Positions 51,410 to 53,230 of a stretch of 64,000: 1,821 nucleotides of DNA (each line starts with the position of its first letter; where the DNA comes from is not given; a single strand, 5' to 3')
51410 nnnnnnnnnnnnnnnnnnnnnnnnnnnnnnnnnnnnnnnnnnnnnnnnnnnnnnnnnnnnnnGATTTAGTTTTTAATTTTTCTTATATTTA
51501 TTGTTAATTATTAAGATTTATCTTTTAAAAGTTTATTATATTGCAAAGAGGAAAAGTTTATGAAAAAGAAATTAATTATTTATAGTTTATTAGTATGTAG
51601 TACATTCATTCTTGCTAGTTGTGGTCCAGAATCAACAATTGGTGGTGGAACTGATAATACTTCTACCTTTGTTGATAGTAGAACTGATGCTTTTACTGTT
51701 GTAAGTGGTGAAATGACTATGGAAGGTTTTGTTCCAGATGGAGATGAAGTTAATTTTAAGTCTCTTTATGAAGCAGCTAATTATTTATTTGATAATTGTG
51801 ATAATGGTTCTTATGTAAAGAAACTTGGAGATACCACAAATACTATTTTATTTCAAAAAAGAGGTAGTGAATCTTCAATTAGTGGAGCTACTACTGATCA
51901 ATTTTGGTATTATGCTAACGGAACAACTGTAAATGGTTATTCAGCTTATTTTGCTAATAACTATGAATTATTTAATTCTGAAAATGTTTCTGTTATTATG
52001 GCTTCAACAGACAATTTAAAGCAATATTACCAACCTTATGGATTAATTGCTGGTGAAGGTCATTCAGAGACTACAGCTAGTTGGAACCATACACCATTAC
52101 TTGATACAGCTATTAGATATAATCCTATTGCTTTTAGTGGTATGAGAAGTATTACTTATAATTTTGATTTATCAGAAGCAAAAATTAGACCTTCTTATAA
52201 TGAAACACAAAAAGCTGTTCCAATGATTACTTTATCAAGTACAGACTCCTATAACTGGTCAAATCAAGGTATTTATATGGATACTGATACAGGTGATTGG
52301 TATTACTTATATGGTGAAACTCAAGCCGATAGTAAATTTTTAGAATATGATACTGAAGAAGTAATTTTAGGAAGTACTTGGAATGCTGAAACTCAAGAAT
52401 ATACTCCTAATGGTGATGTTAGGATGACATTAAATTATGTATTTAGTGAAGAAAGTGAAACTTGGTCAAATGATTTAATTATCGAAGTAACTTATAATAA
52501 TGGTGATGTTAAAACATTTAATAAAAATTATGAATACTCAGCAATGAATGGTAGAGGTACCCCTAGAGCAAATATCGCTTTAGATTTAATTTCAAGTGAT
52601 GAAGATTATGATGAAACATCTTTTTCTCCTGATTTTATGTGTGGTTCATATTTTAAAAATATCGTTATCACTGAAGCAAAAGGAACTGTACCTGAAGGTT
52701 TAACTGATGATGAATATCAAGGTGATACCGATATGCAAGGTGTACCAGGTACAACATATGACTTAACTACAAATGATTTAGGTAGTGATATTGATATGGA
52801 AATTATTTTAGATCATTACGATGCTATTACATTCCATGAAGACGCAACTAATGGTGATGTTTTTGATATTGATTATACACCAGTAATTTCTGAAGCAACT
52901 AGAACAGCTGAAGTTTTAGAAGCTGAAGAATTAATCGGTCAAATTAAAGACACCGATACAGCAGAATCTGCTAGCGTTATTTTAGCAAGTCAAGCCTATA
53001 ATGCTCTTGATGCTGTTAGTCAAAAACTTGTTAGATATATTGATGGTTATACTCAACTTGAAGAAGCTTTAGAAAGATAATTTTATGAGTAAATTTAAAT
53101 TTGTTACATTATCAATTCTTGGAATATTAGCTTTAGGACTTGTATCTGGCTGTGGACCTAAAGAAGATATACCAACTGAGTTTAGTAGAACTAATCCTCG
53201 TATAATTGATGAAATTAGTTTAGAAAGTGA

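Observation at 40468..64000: Large surface-enzyme locus that looks built to dismantle a phosphodiester-linked amino-sugar polymer (teichoic-acid/phosphoglycan scavenging)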

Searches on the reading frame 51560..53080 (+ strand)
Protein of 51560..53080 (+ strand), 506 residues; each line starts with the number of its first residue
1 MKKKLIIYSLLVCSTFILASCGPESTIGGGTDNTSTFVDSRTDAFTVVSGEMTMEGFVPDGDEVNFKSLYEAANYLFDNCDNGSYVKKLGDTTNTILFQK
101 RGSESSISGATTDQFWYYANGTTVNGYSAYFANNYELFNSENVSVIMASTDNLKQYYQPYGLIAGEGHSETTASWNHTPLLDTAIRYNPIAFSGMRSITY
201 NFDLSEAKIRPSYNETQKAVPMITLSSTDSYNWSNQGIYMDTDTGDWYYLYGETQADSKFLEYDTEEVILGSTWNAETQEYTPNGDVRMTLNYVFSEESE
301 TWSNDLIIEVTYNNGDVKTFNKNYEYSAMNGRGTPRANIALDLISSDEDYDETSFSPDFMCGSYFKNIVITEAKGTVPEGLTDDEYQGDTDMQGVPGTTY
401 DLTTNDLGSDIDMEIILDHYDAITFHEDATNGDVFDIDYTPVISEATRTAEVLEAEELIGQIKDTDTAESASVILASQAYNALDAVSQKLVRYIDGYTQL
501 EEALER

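Call 4: search_protein_families(library=pfam, proteins=[window:51560-53080:+], max_evalue=0.01)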
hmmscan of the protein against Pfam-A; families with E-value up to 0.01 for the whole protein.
window:51560-53080:+ (506 aa): 0 families

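Call 14: search_protein_families(library=ncbifam, proteins=[window:51560-53080:+], max_evalue=0.01)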
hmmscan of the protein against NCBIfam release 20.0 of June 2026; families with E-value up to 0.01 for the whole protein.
window:51560-53080:+ (506 aa): 0 families

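Call 37: find_homologous_proteins(query=window:51560-53080:+, max_evalue=0.001)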
Query window:51560-53080:+ (506 aa): 33 proteins with E <= 0.001 among 8000 candidates.
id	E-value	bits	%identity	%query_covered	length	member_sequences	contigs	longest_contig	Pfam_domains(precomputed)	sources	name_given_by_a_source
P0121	0.0e+0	1130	99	100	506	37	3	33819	-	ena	-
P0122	7.1e-225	766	69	100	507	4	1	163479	-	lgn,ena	-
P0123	4.3e-183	628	57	100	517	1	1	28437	-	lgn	-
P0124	9.6e-180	617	59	100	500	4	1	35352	-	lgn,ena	-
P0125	4.9e-179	615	57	100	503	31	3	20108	-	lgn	-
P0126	1.9e-178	613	56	100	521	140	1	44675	-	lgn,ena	-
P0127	1.0e-175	604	58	100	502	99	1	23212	-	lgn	-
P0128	1.6e-169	583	55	100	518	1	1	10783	-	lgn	-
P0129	1.7e-168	580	58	100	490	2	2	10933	-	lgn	-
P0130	5.0e-167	575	55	100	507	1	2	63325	-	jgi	-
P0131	1.7e-161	557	54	97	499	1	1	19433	-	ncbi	-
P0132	7.5e-161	555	52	100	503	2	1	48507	-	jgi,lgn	jgi:hypothetical protein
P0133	6.7e-149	515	67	71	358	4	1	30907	-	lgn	-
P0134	3.4e-126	440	46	100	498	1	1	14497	-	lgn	-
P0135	1.6e-122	428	46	98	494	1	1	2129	-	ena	-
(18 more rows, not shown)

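Call 50: predict_structure(alignment_id=A4)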
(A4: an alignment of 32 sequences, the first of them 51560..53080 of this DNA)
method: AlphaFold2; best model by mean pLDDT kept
length: 506 residues; sequences in the alignment: 32
mean_pLDDT: 87.9   pTM: 0.86
mean pLDDT of the five models: 87.9, 87.6, 86.6, 86.2, 85.1
residues with pLDDT >= 90: 327; 70-90: 141; 50-70: 9; < 50: 29
segments of 3 or more residues with pLDDT < 50: 1-29
pLDDT, mean of each block of 10 residues (from residue 1): 42 40 41 80 96 89 95 95 96 94 92 93 92 84 92 89 84 76 88 91 97 92 86 89 96 83 94 95 98 89 94 97 86 87 85 84 97 94 84 91 80 89 92 95 91 96 96 97 95 93 93
secondary structure, 60 per line:
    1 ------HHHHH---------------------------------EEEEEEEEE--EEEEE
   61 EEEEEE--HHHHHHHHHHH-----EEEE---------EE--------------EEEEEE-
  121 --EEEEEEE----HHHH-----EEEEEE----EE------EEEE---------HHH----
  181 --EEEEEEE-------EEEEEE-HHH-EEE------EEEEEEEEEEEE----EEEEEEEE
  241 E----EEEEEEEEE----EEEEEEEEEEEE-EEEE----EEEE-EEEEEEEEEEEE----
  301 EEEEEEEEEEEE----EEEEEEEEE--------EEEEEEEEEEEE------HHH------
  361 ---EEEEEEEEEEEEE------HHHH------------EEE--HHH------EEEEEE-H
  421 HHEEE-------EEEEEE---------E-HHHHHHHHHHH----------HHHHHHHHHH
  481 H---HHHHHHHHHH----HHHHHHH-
elements in order: H7-11 E45-53 E56-66 H69-79 E85-88 E114-119 E123-129 H134-137 E143-148 E161-164 E183-189 E197-202 E208-210 E217-228 E233-241 E246-254 E259-270 E272-275 E280-283 E285-296 E301-312 E317-325 E334-345 E364-376 H383-386 E399-401 E413-418 E423-425 E433-438 H450-460 H471-481 H485-494 H499-505

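Call 57: fold_search(model_id=the predicted structure, library=pdb)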
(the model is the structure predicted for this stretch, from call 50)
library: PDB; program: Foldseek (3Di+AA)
matches with E <= 10: 1068; with E <= 0.001: 14
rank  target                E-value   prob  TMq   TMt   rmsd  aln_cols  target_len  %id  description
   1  4hfs_A                6.5e-07  1.00  0.24  0.52   9.6       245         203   12  Crystal structure of an uncharacterized protein (yncM) from Bacillus subtilis subsp. subtilis str. 168 at 1.55 A resol (released 2012-12-05)
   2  9qr8_A                9.8e-06  1.00  0.27  0.47   9.0       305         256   10  Gliadin degrading prolyl endopeptidase Celiacase (neprosin C334V) (released 2025-10-22)
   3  8aay_A                2.1e-05  0.25  0.10  0.10  27.1       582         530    7  Nudaurelia capensis omega virus maturation intermediate captured at pH5.6 (insect cell expressed VLPs): small class fr (released 2022-12-28)
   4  8xai_B                2.9e-05  1.00  0.24  0.53   9.7       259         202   12  Crystal structure of Protease CPAVM1 in Bacillus subtilis LjM2 (released 2024-06-19)
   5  8xai_D                3.1e-05  1.00  0.21  0.48  11.1       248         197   11  Crystal structure of Protease CPAVM1 in Bacillus subtilis LjM2 (released 2024-06-19)
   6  7zva_A                4.5e-05  1.00  0.28  0.39  20.9       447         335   11  Crystal Structure of the native zymogen form of the glutamic-class prolyl-endopeptidase neprosin at 1.80 A resolution. (released 2022-08-10)
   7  7zvc_A                5.3e-05  1.00  0.29  0.50   7.9       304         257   10  Second crystal form of the mature glutamic-class prolyl-endopeptidase neprosin at 1.85 A resolution. (released 2022-08-10)
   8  7zu8_A                5.9e-05  1.00  0.28  0.39  20.8       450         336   10  Crystal Structure of the zymogen form of the glutamic-class prolyl-endopeptidase neprosin at 2.05 A resolution in pres (released 2022-08-10)
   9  8xai_A                1.1e-04  1.00  0.23  0.51   9.7       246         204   10  Crystal structure of Protease CPAVM1 in Bacillus subtilis LjM2 (released 2024-06-19)
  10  7zvb_A                1.6e-04  1.00  0.26  0.43   9.0       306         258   11  Crystal Structure of the mature form of the glutamic-class prolyl-endopeptidase neprosin at 2.35 A resolution. (released 2022-08-10)
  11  1ohf_C                3.7e-04  0.18  0.11  0.11  27.6       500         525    8  The refined structure of Nudaurelia capensis omega virus (released 2004-02-26)
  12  8pn3_A                7.1e-04  1.00  0.28  0.40   9.1       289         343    6  Crystal structure of the HC7-Glu200Ala mutant complexed to a tetraglycopeptide. (released 2024-03-06)
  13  2qqp_E                9.8e-04  0.11  0.08  0.08  23.8       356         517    9  Crystal Structure of Authentic Providence Virus (released 2009-01-20)
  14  7anm_B                9.8e-04  0.07  0.08  0.07  27.4       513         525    8  Nudaurelia capensis omega virus capsid: virus-like particles expressed in Nicotiana benthamiana (released 2021-08-25)
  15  5gmt_B                1.1e-03  0.96  0.19  0.31  10.9       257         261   12  Crystal structure of the marine PL-14 alginate lyase from Aplysia kurodai (released 2017-01-04)
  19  8pn3_B                1.6e-03  1.00  0.28  0.39   9.4       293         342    6  Crystal structure of the HC7-Glu200Ala mutant complexed to a tetraglycopeptide. (released 2024-03-06)
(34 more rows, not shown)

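Call 60: find_related_loci(query=A4, collection=genome_contigs, flank=10000)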
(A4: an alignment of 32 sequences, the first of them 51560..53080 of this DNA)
Query A4 (506 aa) in genome_contigs; peptide patterns used: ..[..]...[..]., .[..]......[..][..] (x = any residue, [..] = any of these).
21 stretches matched a pattern; 8 encode a relative of the query (tblastn E <= 1e-3); 8 distinct loci.
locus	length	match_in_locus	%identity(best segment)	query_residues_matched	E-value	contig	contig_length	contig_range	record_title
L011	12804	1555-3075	69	1-506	0e+0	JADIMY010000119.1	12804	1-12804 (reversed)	MAG: Candidatus Onthovivens merdipullorum isolate 11159 E1M07__C361309_L12804_SRR9113726, whole genome shotgun sequence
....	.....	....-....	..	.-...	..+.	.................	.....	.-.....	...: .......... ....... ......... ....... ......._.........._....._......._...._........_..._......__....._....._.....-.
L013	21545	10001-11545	55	5-506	0e+0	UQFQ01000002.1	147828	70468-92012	uncultured Mollicutes bacterium isolate UMGS238 genome assembly, contig: NODE_19_length_147828_cov_7.005008, whole genom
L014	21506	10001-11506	58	1-506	8e-179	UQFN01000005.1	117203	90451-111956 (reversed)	uncultured Mollicutes bacterium isolate UMGS236 genome assembly, contig: NODE_40_length_117203_cov_60.266526, whole geno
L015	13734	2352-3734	46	37-505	5e-126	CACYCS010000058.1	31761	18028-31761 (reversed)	MAG: uncultured Erysipelotrichaceae bacterium isolate RUG11821 genome assembly, contig: RUG11821_asm_58, whole genome sh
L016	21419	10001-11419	44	19-504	9e-124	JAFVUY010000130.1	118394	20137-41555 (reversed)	MAG: Bacilli bacterium isolate RGIG5418 Sheep_Colon-4__c459082, whole genome shotgun sequence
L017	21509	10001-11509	57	1-506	0e+0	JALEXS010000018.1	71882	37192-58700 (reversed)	MAG: Mollicutes bacterium isolate SUG431 k141_9810135, whole genome shotgun sequence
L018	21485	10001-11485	43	1-504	6e-124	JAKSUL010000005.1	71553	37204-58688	MAG: Bacilli bacterium isolate Horse_feces332 MAG332_5, whole genome shotgun sequence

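Call 66: search_protein_families(library=pfam, proteins=[L017:318-2324:+, L017:2335-3657:+, L017:3659-4885:+, L017:4900-5496:+, L017:5498-6412:+, L017:6402-7772:+, L016:2027-3937:-, L016:4008-4847:+, L016:6417-8390:+, L016:8587-9780:+], max_evalue=0.001)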
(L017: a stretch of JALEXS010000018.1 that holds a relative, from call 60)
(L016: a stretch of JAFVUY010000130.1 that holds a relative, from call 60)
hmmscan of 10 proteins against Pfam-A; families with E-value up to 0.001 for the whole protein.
L017:318-2324:+ (668 aa): 1 family
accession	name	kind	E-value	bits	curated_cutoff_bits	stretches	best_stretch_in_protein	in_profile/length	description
PF02368.24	Big_2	-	1.4e-08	35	22.8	1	551-618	2-70/79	Bacterial Ig-like domain (group 2)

L017:2335-3657:+ (440 aa): 1 family
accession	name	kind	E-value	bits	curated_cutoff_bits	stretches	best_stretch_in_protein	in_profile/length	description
PF13810.12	DUF4185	-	1.8e-53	182.2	39.5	1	128-433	11-306/309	Domain of unknown function (DUF4185)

L017:3659-4885:+ (408 aa): 2 families
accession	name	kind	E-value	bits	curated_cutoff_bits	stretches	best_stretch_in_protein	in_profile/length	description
PF13810.12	DUF4185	-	8.1e-40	137.4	39.5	1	91-403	8-308/309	Domain of unknown function (DUF4185)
PF04736.17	Eclosion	-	0.00088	19.4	25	0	100-125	10-35/61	Eclosion hormone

L017:4900-5496:+ (198 aa): 2 families
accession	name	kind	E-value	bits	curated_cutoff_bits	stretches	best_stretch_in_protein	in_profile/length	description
PF01380.27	SIS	-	2.5e-27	95.7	25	1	40-166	5-129/131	SIS domain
PF13580.11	SIS_2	-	9.6e-05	22.9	27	0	85-122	101-138/138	SIS domain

L017:5498-6412:+ (304 aa): 2 families
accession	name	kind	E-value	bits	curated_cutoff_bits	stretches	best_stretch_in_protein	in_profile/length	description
PF00294.29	PfkB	-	3.3e-65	220.8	25.8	1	1-289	1-299/302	pfkB family carbohydrate kinase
PF08543.17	Phos_pyr_kin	-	2.9e-07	30.6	27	1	160-273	105-225/246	Phosphomethylpyrimidine kinase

L017:6402-7772:+ (456 aa): 5 families
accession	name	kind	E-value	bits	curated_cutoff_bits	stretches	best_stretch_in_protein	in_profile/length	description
PF00005.33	ABC_tran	-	1.5e-30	107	25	1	55-196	2-136/137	ABC transporter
PF02463.25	SMC_N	-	3.7e-06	27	40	1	63-241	23-210/220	RecF/RecN/SMC N terminal domain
PF13304.12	AAA_21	-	1.7e-05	25.5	27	0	66-94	1-41/304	AAA domain, putative AbiEii toxin, Type IV TA system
PF08402.16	TOBE_2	-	5.8e-05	23.6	21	1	371-447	2-76/76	TOBE domain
PF03215.21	Rad17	-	0.00027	21.4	23.8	0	59-85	40-66/186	Rad17 P-loop domain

L016:2027-3937:- (636 aa): 0 families

L016:4008-4847:+ (279 aa): 3 families
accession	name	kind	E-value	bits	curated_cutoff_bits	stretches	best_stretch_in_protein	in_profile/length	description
PF20434.5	BD-FAE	-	1.2e-14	54.8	26.8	1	38-219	9-214/215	BD-FAE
PF00326.27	Peptidase_S9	-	4.5e-10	39.8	22.6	1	169-246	116-196/213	Prolyl oligopeptidase family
PF07859.19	Abhydrolase_3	-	7.1e-09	36.2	25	1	80-192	39-149/210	alpha/beta hydrolase fold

L016:6417-8390:+ (657 aa): 1 family
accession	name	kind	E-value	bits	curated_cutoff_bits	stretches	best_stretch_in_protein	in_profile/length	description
PF09479.16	Flg_new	-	8.6e-24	83.9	27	2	49-113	1-65/65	Listeria-Bacteroides repeat domain (List_Bact_rpt)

L016:8587-9780:+ (397 aa): 2 families
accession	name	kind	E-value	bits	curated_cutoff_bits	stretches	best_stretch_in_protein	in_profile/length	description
PF09479.16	Flg_new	-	3.8e-10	40.2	27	1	64-128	1-65/65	Listeria-Bacteroides repeat domain (List_Bact_rpt)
PF01391.23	Collagen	-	1.1e-06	28.8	27.2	1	20-57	13-50/60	Collagen triple helix repeat (20 copies)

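Call 87: fold_search(model_id=the predicted structure, library=viral)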
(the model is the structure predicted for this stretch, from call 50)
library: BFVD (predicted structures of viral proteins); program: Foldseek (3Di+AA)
matches with E <= 10: 1171; with E <= 0.001: 12
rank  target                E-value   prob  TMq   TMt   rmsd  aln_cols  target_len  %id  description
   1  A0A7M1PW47            3.2e-06  0.66  0.10  0.10  28.3       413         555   10  (no name in the UniProt tables at hand)
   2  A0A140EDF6            2.5e-05  0.99  0.19  0.29  22.4       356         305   13  (no name in the UniProt tables at hand)
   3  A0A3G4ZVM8            6.4e-05  0.96  0.16  0.23  14.5       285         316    9  Alginate lyase 2 domain-containing protein [Edafosvirus sp.]
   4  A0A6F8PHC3            1.5e-04  1.00  0.18  0.30  11.1       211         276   14  Uncharacterized protein [Perilla mosaic virus]
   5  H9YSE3                1.7e-04  1.00  0.18  0.44   9.8       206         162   11  (no name in the UniProt tables at hand)
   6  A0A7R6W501            2.2e-04  1.00  0.17  0.28  10.9       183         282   12  Putative RNA silencing suppressor [Pear chlorotic leaf spot-associated virus]
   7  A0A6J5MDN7            5.0e-04  0.84  0.15  0.25  11.3       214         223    7  Uncharacterized protein [uncultured Caudovirales phage]
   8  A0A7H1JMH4            5.6e-04  1.00  0.19  0.20   9.4       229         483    7  Coat protein [Yam asymptomatic virus 1]
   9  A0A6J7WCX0            5.6e-04  0.69  0.21  0.14  31.3       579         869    9  Uncharacterized protein [uncultured Caudovirales phage]
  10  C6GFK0                6.2e-04  0.93  0.16  0.26  17.1       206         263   11  p29 [Carrot yellow leaf virus]
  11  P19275                6.9e-04  0.97  0.20  0.21  16.1       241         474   11  Viral protein TPX [Thermoproteus tenax virus 1 (strain VT3)]
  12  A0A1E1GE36            6.9e-04  0.16  0.10  0.06  21.9       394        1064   10  (no name in the UniProt tables at hand)
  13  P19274                1.1e-03  0.80  0.18  0.23  19.0       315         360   13  Viral protein TPX [Thermoproteus tenax virus 1 (strain KRA1)]
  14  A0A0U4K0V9            1.2e-03  0.84  0.16  0.12  14.4       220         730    8  Minor tail protein [Arthrobacter phage Rings]
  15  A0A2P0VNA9            1.4e-03  0.80  0.19  0.21  22.6       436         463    8  Uncharacterized protein [Tetraselmis virus 1]
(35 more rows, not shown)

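Call 100: search_protein_representatives(alignment_id=A4)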
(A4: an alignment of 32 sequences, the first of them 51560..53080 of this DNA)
Query: 32 sequences, 497 profile positions. Proteins with E-value up to 0.001 (for the whole library): 141; up to 1e-10: 63; up to 1e-30: 34. The best 141 are listed.
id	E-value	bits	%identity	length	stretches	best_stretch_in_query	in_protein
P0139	5.9e-243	823.3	-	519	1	4-496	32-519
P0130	8.6e-224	760.1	-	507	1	5-496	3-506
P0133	2.7e-174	596.8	-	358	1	138-497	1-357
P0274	7.4e-164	562.4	-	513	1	1-491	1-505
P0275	1.7e-94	333.6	-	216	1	282-496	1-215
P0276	8.3e-69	248.9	-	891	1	3-491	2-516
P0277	3.0e-68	247.0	-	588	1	2-479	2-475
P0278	6.0e-63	229.6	-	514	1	12-495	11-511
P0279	5.1e-59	216.6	-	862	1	10-483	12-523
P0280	9.2e-57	209.1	-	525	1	2-484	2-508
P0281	2.2e-56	207.9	-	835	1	27-492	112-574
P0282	1.8e-55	204.9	-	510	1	1-496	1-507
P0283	4.0e-55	203.7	-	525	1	8-494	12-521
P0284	7.8e-54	199.5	-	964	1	1-483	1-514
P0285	1.1e-53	199.0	-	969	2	34-431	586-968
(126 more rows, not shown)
